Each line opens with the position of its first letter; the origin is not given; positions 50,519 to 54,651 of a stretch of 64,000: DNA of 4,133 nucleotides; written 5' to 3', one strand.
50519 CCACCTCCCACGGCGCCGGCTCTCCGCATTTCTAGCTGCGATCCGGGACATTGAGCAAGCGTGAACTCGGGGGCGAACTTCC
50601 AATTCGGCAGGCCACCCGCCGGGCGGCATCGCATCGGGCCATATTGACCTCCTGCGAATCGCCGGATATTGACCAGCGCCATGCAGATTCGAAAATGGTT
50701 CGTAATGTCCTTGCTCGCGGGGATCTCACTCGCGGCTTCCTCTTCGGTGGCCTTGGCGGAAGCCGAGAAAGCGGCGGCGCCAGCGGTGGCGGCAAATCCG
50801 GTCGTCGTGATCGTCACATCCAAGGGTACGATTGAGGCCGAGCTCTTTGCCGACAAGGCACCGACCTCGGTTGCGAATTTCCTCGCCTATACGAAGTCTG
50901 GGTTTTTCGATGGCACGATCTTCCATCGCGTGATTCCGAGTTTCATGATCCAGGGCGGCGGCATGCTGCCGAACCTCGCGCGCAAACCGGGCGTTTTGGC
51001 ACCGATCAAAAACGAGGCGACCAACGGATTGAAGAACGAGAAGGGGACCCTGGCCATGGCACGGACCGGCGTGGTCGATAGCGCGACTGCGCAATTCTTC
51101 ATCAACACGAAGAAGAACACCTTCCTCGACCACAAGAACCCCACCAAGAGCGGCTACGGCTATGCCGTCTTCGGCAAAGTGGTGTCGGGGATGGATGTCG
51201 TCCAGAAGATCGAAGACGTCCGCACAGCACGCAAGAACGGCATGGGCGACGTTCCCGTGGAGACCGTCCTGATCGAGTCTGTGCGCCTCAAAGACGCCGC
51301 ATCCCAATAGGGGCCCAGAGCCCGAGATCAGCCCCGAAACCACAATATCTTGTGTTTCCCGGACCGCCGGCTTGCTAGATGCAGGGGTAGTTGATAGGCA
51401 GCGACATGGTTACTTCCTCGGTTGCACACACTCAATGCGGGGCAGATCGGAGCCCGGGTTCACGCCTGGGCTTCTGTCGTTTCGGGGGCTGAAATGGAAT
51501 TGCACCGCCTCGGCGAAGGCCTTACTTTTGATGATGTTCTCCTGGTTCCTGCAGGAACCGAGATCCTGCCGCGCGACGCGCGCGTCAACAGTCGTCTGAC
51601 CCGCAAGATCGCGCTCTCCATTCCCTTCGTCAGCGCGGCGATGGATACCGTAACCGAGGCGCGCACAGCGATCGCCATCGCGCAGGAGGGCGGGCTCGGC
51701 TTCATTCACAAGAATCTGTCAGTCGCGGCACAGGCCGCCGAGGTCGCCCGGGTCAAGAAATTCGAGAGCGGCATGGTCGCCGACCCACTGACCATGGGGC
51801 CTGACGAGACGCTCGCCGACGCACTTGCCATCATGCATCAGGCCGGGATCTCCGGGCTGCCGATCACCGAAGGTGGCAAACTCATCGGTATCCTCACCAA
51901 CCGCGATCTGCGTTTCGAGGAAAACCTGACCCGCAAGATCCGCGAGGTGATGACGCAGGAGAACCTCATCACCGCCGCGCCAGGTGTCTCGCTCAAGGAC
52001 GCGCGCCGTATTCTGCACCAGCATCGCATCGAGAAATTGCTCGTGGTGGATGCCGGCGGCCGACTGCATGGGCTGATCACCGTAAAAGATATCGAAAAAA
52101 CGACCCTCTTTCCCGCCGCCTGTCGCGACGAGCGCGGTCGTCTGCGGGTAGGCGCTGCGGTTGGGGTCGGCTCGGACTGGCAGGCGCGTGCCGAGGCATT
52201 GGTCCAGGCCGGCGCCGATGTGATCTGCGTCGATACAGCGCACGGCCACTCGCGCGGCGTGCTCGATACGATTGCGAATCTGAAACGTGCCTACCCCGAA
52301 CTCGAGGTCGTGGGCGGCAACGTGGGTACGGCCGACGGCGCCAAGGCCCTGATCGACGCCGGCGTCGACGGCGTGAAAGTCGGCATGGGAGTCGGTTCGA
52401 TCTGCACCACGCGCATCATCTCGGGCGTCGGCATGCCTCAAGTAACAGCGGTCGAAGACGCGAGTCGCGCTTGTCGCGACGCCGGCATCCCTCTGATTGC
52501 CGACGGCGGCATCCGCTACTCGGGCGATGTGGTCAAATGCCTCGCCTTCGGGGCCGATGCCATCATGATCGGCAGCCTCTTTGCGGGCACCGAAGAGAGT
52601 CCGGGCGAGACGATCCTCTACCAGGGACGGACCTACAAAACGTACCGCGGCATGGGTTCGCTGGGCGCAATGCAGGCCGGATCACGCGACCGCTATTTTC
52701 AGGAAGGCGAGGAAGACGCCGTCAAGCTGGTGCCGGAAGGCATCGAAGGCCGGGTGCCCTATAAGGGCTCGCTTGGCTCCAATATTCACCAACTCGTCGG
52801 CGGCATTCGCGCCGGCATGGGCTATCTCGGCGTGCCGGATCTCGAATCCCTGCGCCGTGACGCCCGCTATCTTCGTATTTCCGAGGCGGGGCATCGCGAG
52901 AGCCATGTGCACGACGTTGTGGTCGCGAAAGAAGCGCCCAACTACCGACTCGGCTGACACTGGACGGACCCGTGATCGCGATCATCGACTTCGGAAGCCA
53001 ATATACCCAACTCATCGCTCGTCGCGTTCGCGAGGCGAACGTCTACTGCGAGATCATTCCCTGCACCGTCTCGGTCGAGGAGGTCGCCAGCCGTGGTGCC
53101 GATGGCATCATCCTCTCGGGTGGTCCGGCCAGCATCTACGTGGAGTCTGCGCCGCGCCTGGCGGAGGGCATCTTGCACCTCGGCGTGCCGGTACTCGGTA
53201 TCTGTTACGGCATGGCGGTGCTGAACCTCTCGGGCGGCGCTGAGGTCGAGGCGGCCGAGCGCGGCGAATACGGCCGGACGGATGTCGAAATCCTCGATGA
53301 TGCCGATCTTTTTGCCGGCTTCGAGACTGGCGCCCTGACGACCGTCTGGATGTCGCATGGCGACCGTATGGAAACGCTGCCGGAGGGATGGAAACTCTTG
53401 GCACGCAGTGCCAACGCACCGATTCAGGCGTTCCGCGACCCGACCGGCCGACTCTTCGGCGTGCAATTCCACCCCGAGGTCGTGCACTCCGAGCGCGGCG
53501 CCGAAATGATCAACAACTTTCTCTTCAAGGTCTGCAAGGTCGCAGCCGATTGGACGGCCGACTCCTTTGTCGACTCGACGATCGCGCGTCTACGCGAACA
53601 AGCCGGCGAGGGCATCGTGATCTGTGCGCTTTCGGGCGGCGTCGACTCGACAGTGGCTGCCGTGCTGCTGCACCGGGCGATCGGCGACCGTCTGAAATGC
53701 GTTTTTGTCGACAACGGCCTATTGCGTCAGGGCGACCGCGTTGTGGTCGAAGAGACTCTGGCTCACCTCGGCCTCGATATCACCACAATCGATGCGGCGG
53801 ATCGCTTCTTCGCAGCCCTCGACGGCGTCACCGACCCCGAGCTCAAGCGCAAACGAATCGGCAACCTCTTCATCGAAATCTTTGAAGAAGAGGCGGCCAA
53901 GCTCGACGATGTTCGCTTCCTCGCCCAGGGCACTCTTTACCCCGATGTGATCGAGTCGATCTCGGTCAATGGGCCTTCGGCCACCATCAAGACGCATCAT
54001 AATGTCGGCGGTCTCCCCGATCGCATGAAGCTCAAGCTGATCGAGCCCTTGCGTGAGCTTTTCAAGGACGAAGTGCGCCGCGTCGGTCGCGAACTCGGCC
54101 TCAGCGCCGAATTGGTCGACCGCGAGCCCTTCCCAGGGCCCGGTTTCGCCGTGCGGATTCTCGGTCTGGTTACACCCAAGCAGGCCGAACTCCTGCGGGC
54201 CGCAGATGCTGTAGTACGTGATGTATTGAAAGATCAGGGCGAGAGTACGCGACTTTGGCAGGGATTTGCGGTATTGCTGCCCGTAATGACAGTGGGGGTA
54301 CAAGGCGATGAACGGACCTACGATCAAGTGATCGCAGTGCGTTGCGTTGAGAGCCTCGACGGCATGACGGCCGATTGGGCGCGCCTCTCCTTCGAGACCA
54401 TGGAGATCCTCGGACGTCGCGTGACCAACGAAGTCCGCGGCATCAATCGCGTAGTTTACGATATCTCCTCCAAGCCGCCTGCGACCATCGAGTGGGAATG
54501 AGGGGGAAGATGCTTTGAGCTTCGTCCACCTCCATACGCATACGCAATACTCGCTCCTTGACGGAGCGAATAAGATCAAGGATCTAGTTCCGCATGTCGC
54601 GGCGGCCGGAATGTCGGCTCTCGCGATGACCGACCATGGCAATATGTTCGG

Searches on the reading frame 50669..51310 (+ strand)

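Call 7: search_protein_families(library=pfam, proteins=[window:50669-51310:+], max_evalue=0.0001)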
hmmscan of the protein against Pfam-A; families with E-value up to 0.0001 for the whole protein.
window:50669-51310:+ (213 aa): 1 family
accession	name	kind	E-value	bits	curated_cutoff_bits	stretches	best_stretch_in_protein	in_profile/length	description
PF00160.26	Pro_isomerase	-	1.4e-45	155.8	21.7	1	46-205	2-157/159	Cyclophilin type peptidyl-prolyl cis-trans isomerase/CLD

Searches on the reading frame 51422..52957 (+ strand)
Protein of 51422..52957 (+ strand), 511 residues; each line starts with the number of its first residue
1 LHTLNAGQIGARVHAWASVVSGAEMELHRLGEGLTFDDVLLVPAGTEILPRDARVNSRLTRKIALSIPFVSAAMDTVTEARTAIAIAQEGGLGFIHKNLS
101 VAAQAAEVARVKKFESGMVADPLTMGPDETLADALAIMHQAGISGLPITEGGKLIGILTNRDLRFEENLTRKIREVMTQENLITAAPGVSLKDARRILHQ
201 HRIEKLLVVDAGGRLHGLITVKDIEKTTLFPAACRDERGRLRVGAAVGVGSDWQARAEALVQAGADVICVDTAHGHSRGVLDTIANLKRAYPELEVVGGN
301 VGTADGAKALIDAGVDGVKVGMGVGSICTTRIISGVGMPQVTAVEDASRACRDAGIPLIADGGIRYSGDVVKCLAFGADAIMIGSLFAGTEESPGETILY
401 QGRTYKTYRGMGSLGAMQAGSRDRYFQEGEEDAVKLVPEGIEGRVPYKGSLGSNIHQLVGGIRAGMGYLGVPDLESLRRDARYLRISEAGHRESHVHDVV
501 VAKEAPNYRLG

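Call 7: search_protein_families(library=pfam, proteins=[window:51422-52957:+], max_evalue=0.0001)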
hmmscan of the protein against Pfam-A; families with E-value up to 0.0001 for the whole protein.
window:51422-52957:+ (511 aa): 5 families
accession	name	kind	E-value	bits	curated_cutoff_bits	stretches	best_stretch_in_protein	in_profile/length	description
PF00478.31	IMPDH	-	1.6e-156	521.1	25.6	1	33-497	1-345/345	IMP dehydrogenase / GMP reductase domain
PF00571.33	CBS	-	9.1e-23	80.8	24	2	118-164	5-52/57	CBS domain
PF03060.21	NMO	-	2.8e-11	43.8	28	1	235-398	84-236/331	Nitronate monooxygenase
PF01070.24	FMN_dh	-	6.5e-07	29.1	24.9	1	284-387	210-305/350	FMN-dependent dehydrogenase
PF01645.23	Glu_synthase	-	1.6e-05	24.7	20.4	1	314-385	233-305/369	Conserved region in glutamate synthase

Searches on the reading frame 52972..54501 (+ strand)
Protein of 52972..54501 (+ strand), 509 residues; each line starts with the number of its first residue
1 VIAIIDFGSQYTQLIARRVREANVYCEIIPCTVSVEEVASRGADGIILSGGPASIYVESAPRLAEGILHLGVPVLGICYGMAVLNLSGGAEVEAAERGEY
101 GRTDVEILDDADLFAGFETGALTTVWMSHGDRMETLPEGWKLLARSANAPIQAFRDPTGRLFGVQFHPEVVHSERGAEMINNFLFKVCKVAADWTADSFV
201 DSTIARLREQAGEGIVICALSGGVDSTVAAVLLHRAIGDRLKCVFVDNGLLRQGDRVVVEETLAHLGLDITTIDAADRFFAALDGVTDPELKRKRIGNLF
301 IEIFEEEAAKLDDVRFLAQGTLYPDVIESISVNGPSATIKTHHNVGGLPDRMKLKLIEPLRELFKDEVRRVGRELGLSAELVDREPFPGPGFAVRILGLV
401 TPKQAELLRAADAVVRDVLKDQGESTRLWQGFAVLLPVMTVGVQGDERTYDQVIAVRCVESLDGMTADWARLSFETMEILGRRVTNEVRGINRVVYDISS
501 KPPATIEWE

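Call 58: search_protein_families(library=pfam, proteins=[window:52972-54501:+], max_evalue=0.00001)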
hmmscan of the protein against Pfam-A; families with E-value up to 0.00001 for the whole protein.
window:52972-54501:+ (509 aa): 4 families
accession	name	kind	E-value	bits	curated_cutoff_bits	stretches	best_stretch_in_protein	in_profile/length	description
PF00117.34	GATase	-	5.1e-42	144.1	22.8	1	4-186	2-189/190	Glutamine amidotransferase class-I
PF00958.27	GMP_synt_C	-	2.6e-38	130.4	27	1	419-508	3-92/92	GMP synthase C terminal domain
PF07722.19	Peptidase_C26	-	3.5e-08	33.9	20.5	1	63-169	97-219/219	Peptidase C26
PF02540.23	NAD_synthase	-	4.9e-06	26.3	21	0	209-278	15-84/242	NAD synthase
